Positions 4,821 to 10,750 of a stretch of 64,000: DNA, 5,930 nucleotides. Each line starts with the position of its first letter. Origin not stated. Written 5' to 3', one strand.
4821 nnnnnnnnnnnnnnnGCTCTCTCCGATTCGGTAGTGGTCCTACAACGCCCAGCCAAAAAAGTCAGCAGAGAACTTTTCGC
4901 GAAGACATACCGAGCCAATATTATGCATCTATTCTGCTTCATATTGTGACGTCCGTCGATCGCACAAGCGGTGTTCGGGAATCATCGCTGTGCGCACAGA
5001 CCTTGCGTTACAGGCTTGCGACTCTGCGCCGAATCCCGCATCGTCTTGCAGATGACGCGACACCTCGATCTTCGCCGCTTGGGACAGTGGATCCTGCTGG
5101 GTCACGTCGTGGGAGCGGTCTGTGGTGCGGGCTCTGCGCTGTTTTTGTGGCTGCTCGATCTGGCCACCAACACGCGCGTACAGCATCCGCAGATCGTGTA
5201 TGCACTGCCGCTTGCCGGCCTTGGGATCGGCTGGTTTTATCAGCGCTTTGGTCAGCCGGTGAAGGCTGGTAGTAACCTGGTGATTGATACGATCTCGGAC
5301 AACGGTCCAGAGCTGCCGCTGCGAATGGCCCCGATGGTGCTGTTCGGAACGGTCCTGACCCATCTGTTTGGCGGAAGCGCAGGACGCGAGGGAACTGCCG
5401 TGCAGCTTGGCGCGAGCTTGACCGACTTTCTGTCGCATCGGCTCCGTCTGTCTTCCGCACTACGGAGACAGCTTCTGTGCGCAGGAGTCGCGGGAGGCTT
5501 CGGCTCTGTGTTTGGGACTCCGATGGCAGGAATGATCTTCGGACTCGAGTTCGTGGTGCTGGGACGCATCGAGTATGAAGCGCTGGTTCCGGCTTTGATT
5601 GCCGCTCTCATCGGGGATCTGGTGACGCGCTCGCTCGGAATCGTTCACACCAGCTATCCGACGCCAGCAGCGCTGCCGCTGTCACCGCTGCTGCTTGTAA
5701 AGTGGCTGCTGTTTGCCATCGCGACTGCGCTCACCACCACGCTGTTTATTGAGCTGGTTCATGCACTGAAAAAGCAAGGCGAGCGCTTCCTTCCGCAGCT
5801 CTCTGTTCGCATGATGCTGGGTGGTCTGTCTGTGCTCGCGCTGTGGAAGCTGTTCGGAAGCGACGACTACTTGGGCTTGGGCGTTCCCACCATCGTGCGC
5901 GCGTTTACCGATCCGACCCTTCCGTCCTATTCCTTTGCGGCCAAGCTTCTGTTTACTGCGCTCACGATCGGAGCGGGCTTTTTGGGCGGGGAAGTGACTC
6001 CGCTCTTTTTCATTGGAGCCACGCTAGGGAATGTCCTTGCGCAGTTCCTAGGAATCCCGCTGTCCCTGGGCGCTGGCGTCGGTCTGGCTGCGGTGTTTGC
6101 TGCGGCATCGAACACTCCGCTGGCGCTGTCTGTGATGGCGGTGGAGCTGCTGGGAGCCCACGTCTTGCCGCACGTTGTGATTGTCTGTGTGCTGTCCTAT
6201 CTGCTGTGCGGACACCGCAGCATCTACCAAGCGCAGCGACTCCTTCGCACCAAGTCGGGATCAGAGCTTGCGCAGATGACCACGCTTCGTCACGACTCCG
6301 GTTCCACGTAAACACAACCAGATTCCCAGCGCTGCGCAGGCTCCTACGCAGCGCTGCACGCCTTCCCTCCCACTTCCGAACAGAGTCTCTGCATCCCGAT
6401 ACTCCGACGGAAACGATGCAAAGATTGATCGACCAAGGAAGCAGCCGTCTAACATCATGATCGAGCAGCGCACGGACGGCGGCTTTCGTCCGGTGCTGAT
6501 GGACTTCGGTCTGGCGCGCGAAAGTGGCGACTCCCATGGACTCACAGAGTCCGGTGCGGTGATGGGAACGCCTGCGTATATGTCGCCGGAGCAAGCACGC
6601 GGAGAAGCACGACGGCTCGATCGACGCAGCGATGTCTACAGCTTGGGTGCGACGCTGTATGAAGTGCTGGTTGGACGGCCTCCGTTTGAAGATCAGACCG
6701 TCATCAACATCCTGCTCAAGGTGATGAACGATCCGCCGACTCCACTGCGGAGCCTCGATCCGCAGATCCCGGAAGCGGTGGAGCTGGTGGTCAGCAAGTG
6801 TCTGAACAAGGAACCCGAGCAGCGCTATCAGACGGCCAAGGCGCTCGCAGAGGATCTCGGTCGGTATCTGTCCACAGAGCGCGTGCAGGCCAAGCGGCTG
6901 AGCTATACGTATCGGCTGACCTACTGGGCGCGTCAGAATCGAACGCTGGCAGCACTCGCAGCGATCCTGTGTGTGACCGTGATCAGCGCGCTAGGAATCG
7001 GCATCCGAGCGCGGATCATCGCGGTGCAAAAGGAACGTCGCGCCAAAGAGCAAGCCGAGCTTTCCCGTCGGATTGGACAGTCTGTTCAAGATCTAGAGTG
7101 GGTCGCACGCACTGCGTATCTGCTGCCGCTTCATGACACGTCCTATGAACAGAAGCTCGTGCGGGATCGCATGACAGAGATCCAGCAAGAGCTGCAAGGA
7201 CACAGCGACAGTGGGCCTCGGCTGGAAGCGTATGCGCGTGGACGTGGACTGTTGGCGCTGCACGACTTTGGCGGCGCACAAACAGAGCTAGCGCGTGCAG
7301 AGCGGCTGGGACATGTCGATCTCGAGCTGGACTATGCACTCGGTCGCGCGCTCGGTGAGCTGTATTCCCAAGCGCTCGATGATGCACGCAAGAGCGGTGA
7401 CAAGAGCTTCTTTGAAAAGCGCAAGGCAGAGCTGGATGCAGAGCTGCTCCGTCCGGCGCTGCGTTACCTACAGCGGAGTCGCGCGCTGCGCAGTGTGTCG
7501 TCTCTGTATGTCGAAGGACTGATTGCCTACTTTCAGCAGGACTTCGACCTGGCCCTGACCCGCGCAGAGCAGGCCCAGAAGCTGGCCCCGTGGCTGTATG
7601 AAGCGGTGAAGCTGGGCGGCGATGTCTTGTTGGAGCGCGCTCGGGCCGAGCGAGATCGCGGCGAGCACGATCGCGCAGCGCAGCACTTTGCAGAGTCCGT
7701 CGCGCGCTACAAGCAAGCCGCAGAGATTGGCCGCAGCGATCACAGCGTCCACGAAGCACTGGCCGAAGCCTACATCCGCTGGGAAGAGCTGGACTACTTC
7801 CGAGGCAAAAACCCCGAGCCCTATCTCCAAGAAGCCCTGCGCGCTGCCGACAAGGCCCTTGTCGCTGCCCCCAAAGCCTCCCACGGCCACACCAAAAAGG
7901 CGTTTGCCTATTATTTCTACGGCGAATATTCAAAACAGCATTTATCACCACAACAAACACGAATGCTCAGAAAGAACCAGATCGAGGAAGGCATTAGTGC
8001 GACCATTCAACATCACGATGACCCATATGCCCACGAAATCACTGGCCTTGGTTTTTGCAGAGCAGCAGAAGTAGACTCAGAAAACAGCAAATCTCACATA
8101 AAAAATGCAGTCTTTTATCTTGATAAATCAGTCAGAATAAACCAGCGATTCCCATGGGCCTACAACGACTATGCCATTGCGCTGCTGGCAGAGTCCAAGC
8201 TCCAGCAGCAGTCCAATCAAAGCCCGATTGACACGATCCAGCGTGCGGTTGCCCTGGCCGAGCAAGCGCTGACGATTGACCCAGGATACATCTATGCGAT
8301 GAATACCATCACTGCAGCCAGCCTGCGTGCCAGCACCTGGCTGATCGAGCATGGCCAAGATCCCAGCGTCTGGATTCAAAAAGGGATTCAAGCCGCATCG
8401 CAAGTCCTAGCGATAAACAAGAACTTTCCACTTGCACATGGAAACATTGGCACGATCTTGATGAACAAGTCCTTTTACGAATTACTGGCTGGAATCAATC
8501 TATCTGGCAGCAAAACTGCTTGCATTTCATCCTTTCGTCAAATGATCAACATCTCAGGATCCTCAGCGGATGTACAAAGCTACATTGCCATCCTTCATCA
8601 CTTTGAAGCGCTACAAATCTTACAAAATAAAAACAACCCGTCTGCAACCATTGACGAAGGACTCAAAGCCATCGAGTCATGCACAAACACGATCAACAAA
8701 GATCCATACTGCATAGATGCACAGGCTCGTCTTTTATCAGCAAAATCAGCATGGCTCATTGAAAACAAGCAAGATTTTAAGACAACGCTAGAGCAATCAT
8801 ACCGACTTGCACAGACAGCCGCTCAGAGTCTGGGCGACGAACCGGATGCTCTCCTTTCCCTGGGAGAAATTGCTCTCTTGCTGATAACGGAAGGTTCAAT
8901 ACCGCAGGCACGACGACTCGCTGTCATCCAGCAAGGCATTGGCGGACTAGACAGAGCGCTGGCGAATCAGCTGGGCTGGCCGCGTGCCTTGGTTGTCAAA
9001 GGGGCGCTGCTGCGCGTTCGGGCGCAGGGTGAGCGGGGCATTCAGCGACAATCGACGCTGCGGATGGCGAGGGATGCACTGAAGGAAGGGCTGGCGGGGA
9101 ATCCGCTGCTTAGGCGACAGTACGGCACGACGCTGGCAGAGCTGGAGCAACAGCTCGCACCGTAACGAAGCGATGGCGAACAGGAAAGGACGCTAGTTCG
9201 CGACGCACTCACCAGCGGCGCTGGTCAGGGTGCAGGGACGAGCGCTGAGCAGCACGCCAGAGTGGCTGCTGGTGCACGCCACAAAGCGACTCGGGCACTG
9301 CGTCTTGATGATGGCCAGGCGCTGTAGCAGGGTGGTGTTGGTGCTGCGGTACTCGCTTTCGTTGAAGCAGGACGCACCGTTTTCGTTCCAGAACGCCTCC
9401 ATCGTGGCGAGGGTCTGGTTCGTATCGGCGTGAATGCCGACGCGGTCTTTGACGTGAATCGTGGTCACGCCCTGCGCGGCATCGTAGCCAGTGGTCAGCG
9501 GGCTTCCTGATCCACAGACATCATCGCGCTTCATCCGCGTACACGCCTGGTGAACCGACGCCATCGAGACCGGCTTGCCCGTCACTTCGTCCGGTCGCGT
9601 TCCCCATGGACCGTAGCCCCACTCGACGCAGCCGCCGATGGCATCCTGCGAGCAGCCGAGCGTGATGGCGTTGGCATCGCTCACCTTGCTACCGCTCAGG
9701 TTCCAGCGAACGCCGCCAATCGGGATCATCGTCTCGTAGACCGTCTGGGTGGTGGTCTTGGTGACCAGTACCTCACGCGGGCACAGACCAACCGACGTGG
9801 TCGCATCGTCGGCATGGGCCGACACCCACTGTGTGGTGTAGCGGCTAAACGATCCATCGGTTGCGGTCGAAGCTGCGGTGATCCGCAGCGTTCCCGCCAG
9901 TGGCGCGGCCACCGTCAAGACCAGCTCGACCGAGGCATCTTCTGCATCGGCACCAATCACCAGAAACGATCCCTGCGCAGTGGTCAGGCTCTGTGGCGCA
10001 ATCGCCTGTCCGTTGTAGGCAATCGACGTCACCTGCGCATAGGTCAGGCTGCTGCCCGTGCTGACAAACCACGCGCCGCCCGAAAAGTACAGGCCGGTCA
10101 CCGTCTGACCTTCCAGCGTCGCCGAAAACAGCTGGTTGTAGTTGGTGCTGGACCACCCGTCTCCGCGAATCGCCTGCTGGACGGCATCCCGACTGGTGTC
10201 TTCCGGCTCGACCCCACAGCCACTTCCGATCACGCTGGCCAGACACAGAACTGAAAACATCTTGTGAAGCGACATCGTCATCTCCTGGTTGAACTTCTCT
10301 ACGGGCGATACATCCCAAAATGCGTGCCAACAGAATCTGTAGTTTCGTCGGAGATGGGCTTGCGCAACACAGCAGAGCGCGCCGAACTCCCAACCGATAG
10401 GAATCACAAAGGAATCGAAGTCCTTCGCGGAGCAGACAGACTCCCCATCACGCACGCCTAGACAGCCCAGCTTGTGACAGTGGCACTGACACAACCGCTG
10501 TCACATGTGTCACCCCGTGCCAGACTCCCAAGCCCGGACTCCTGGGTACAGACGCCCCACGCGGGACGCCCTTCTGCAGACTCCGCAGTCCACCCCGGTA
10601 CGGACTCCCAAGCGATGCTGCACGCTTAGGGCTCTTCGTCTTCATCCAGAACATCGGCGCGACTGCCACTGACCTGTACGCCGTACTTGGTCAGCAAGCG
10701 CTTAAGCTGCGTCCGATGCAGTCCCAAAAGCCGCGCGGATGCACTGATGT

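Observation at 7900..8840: Two sharply AT-rich patches inside the kinase C-terminal repeat domain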

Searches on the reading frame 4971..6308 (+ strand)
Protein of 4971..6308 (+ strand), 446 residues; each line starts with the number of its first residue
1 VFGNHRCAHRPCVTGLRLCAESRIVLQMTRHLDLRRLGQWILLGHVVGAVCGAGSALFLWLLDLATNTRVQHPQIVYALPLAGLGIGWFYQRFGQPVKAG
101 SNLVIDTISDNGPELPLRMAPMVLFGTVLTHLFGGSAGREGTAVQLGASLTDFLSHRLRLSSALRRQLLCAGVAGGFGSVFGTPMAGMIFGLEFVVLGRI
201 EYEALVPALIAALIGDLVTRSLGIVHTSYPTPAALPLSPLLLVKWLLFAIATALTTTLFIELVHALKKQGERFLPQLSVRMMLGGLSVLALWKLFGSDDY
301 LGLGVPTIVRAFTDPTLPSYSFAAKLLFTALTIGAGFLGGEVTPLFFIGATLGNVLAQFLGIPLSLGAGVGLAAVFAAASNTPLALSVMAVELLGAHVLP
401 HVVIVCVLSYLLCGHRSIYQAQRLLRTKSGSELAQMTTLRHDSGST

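Call 6: search_protein_families(library=pfam, proteins=[window:4971-6308:+], max_evalue=0.1)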
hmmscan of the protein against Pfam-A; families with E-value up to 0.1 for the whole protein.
window:4971-6308:+ (446 aa): 1 family
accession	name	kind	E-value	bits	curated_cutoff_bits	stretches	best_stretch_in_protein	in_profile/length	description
PF00654.25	Voltage_CLC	-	5.5e-66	223.5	24.8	1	83-413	2-345/346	Voltage gated chloride channel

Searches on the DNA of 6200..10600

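Call 76: search_rna_families(source=window, start=6200, end=10600, threshold=evalue, max_evalue=1)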
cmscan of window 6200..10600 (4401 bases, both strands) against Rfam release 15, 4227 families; matches with E-value up to 1: 0.
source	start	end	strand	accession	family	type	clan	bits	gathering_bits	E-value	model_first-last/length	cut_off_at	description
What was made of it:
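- Tried and rejected: Rfam found nothing on either strand (call 76).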
